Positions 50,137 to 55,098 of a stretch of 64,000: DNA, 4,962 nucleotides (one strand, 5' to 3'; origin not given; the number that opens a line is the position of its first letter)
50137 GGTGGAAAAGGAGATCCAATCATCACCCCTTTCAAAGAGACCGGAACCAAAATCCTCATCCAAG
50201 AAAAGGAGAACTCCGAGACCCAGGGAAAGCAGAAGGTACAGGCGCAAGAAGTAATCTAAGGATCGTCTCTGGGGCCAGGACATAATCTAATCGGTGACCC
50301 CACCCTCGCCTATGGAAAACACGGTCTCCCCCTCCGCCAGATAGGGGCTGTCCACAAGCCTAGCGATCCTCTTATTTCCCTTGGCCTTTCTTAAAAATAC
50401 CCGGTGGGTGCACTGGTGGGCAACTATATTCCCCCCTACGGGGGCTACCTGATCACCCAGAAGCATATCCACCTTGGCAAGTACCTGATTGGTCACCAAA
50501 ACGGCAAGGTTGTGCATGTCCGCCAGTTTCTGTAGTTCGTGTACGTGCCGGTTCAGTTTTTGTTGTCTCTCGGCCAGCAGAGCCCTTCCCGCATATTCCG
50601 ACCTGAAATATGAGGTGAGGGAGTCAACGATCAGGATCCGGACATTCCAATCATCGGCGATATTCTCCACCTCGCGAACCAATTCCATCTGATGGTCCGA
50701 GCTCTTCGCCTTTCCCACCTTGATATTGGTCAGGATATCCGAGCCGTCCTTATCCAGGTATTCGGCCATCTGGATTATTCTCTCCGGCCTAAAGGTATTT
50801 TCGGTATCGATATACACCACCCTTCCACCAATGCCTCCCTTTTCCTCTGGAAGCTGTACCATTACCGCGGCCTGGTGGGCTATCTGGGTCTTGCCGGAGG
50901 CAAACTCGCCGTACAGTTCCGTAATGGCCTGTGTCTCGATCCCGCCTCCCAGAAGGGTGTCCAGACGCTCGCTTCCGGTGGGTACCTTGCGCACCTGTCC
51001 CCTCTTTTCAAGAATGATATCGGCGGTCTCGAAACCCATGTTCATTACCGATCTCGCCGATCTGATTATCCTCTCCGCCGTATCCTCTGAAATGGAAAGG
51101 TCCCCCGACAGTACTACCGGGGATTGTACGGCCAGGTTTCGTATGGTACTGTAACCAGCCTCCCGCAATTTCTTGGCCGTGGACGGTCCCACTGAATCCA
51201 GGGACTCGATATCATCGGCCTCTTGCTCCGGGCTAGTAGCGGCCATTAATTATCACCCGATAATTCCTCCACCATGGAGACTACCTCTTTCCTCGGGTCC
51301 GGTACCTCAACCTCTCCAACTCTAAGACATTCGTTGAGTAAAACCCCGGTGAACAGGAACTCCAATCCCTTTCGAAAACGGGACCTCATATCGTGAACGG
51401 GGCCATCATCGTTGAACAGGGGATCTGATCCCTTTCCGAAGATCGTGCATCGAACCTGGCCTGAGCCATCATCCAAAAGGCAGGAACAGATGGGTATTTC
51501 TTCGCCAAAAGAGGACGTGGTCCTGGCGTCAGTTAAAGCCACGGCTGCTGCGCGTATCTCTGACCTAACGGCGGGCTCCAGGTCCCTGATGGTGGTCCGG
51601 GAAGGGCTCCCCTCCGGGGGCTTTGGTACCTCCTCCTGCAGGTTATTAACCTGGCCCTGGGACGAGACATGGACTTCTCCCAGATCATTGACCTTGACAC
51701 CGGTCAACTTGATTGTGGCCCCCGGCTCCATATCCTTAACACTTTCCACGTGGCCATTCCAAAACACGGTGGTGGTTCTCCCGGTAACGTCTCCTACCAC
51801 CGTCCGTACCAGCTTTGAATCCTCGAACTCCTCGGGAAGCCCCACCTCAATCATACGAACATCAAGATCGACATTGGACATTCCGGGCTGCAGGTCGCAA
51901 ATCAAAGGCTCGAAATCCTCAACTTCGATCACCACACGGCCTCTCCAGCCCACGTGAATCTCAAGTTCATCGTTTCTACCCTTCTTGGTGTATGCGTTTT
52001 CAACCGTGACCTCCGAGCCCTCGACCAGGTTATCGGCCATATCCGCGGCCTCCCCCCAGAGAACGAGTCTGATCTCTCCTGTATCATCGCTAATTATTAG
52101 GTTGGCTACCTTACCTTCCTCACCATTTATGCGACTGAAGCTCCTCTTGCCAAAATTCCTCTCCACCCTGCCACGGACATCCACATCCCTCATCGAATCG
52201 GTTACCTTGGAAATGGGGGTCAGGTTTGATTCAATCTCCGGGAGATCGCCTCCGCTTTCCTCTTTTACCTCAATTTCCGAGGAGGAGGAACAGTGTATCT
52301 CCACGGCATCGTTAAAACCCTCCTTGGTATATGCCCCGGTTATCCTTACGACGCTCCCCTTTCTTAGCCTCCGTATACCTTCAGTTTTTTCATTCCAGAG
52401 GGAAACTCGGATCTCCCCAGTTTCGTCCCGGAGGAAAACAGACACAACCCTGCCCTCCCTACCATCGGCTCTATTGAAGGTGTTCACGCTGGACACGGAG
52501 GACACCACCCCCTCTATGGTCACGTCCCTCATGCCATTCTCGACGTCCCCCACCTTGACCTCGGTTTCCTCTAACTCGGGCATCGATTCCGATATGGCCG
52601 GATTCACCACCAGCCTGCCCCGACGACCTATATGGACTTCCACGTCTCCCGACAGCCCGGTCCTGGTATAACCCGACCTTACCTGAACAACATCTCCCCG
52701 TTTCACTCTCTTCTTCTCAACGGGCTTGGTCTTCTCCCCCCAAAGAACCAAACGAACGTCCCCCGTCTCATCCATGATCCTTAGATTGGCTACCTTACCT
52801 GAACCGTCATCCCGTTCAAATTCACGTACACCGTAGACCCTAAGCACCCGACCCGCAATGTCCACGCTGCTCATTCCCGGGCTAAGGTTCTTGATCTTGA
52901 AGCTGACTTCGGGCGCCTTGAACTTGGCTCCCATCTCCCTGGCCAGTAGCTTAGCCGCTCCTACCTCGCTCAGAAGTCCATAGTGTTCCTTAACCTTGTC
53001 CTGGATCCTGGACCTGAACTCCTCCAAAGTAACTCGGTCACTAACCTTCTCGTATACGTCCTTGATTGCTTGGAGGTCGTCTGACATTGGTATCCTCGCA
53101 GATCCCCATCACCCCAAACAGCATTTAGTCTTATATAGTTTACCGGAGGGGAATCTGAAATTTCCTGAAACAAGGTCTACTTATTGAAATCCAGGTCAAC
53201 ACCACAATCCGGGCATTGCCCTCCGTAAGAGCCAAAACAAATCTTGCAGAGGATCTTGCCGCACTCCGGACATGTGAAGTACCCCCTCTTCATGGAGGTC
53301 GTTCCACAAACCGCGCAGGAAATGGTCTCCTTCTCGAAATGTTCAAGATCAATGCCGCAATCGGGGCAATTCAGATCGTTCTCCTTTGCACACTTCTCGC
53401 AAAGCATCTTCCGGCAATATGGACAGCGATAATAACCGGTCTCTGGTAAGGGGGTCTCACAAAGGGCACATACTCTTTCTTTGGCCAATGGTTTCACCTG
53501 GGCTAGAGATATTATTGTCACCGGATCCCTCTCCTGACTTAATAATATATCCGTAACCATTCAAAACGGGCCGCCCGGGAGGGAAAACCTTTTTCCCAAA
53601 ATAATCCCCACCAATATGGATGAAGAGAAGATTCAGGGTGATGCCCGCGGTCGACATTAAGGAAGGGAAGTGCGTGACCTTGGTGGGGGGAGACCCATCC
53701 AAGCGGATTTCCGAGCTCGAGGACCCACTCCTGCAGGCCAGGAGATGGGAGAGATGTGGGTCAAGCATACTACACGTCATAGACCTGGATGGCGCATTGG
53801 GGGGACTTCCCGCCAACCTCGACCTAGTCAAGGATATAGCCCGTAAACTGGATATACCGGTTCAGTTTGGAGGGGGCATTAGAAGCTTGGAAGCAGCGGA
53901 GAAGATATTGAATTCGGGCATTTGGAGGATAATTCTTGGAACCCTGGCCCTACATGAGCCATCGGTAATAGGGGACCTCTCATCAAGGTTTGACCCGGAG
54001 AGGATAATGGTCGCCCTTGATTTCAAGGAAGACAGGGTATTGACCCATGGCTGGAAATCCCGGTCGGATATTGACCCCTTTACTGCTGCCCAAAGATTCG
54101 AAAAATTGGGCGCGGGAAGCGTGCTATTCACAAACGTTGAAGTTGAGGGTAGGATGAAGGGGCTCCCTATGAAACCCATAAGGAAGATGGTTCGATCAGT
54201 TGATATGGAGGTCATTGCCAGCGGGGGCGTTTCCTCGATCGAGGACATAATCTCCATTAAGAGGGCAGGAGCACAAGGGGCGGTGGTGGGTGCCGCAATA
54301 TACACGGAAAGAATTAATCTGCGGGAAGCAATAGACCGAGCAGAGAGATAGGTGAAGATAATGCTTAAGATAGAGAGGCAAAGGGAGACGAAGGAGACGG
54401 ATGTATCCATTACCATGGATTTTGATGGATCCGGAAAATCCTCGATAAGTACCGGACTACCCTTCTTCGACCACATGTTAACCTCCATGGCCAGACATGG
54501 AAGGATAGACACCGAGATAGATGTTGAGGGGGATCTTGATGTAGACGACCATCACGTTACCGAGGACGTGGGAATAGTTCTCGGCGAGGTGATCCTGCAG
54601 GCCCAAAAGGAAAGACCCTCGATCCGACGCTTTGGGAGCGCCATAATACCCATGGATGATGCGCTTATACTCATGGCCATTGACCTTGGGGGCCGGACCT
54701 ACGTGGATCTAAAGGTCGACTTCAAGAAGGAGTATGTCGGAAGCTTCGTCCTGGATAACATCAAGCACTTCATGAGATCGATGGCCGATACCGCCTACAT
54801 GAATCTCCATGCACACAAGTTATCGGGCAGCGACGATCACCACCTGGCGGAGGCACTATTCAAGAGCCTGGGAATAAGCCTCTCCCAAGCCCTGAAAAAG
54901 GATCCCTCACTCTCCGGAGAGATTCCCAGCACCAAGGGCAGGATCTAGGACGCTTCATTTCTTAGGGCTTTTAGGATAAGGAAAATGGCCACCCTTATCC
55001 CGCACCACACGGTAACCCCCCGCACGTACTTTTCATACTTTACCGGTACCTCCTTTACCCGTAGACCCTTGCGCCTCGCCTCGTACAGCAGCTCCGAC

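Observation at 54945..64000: Candidate novel system: a LolCDE/FtsEX-type (type VII) ABC machine genetically fused and clustered with an Arn-like lipid-linked-sugar pathway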

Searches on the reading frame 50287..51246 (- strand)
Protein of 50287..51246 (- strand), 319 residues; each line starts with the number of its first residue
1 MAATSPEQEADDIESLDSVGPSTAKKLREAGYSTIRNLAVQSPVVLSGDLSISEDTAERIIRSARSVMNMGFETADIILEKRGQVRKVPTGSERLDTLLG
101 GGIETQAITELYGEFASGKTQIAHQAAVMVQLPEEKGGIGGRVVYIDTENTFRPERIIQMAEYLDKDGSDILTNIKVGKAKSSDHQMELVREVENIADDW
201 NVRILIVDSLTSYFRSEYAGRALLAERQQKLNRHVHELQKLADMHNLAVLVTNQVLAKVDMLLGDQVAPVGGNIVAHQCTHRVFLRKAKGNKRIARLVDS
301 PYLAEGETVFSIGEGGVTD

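Call 33: search_protein_families(library=pfam, proteins=[window:50287-51246:-], max_evalue=0.001)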
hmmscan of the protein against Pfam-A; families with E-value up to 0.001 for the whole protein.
window:50287-51246:- (319 aa): 5 families
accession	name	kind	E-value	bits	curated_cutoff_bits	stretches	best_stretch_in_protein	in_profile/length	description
PF08423.17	Rad51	-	2.4e-86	289.4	22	1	81-319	1-243/244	Rad51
PF00154.27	RecA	-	1.1e-11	45.2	27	1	80-292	25-225/262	recA bacterial DNA recombination protein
PF13481.12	AAA_25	-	8.9e-09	35.7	27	1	86-253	13-188/195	AAA domain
PF14520.12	HHH_5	-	2.5e-08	34.7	27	1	12-65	3-56/57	Helix-hairpin-helix domain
PF06745.19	ATPase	-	5.2e-08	33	26.6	1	88-219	1-135/231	KaiC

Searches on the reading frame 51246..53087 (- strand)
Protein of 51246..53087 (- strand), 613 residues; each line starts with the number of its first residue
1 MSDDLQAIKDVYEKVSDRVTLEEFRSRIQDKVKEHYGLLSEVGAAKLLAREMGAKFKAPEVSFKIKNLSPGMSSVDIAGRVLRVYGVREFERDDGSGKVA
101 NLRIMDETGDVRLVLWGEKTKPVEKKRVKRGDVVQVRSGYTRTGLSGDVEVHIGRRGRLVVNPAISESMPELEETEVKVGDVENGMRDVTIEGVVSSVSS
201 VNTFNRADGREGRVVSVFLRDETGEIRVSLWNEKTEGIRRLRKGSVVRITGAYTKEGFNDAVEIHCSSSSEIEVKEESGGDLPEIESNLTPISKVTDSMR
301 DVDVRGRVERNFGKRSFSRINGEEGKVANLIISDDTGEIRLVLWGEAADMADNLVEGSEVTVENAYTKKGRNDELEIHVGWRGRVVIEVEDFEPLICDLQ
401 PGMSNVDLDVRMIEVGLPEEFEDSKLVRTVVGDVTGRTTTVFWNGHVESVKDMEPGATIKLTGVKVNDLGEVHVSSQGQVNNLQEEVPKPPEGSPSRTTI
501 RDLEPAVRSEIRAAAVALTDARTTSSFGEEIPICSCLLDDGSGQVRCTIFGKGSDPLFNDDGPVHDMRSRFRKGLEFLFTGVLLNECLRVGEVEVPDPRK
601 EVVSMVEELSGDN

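Call 33: search_protein_families(library=pfam, proteins=[window:51246-53087:-], max_evalue=0.001)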
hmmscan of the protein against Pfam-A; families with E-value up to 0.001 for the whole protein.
window:51246-53087:- (613 aa): 6 families
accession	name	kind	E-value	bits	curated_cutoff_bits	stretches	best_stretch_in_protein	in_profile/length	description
PF01336.31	tRNA_anti-codon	-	4.9e-33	113.3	27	3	189-267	1-70/75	OB-fold nucleic acid binding domain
PF17244.8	CDC24_OB3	-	3e-16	60.3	25.4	2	181-260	1-81/216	Cell division control protein 24, OB domain 3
PF16900.11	REPA_OB_2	-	2.4e-10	40.7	27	0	189-272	13-95/98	Replication protein A OB domain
PF21473.3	Ssb-like_OB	-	9.3e-08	32.6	24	0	318-366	32-77/97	Single-stranded DNA binding protein Ssb-like, OB fold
PF15072.12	HROB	-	1.8e-05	25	30.8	0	197-247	9-54/85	Homologous recombination OB-fold protein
PF13742.12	tRNA_anti_2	-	0.00017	22.2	27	0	183-252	15-77/95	OB-fold nucleic acid binding domain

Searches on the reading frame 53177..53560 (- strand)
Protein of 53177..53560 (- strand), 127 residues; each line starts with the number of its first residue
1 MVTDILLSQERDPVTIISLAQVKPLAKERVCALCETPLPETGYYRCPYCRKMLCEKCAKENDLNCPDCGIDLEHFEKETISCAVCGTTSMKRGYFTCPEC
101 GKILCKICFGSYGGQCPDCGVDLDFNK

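Call 33: search_protein_families(library=pfam, proteins=[window:53177-53560:-], max_evalue=0.001)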
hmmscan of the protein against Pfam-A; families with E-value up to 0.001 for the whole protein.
window:53177-53560:- (127 aa): 2 families
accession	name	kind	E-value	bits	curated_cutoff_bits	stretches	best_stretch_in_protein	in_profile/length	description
PF03107.22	C1_2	-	1.4e-07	32.2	26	1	23-58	12-48/48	C1 domain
PF12773.13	DZR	-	1.4e-05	25.5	27.3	0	54-101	1-45/45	Double zinc ribbon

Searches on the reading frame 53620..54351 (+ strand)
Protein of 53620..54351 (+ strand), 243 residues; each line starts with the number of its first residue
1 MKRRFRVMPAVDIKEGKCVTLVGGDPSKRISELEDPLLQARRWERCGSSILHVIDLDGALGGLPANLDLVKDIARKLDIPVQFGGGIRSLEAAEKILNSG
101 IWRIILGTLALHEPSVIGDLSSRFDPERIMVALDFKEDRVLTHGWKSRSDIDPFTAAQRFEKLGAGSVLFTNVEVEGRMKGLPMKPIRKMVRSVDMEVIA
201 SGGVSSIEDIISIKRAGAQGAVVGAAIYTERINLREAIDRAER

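Call 33: search_protein_families(library=pfam, proteins=[window:53620-54351:+], max_evalue=0.001)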
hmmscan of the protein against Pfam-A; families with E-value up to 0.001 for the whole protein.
window:53620-54351:+ (243 aa): 7 families
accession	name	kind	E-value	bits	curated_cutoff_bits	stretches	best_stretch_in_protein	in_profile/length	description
PF00977.27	His_biosynth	-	4e-72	242.8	23.6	1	6-232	1-227/228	Histidine biosynthesis protein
PF01207.24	Dus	-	6e-07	29.3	20.4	1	64-128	170-234/311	Dihydrouridine synthase (Dus)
PF02581.23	TMP-TENI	-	3.4e-05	23.7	27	0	161-227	117-180/180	Thiamine monophosphate synthase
PF01180.27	DHO_dh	-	0.00017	21.3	27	1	180-230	223-275/291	Dihydroorotate dehydrogenase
PF01884.23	PcrB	-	0.00034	20.6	23.9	0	61-110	162-211/226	PcrB family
PF04309.18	G3P_antiterm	-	0.00039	20.3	27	0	182-220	126-164/173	Glycerol-3-phosphate responsive antiterminator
PF03060.21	NMO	-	0.0005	20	28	0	185-227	183-225/331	Nitronate monooxygenase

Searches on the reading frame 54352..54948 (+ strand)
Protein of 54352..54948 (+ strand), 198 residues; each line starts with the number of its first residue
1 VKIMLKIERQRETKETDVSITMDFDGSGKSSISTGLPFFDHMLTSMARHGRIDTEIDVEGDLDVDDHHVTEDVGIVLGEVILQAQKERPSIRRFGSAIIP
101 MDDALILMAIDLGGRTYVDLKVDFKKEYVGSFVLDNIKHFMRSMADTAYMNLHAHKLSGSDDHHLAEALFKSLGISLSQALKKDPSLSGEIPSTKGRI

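Call 33: search_protein_families(library=pfam, proteins=[window:54352-54948:+], max_evalue=0.001)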
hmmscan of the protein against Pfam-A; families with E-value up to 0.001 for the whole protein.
window:54352-54948:+ (198 aa): 1 family
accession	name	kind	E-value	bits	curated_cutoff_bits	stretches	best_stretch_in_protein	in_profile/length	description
PF00475.24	IGPD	-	3.1e-55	186.7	27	1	34-177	1-144/144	Imidazoleglycerol-phosphate dehydratase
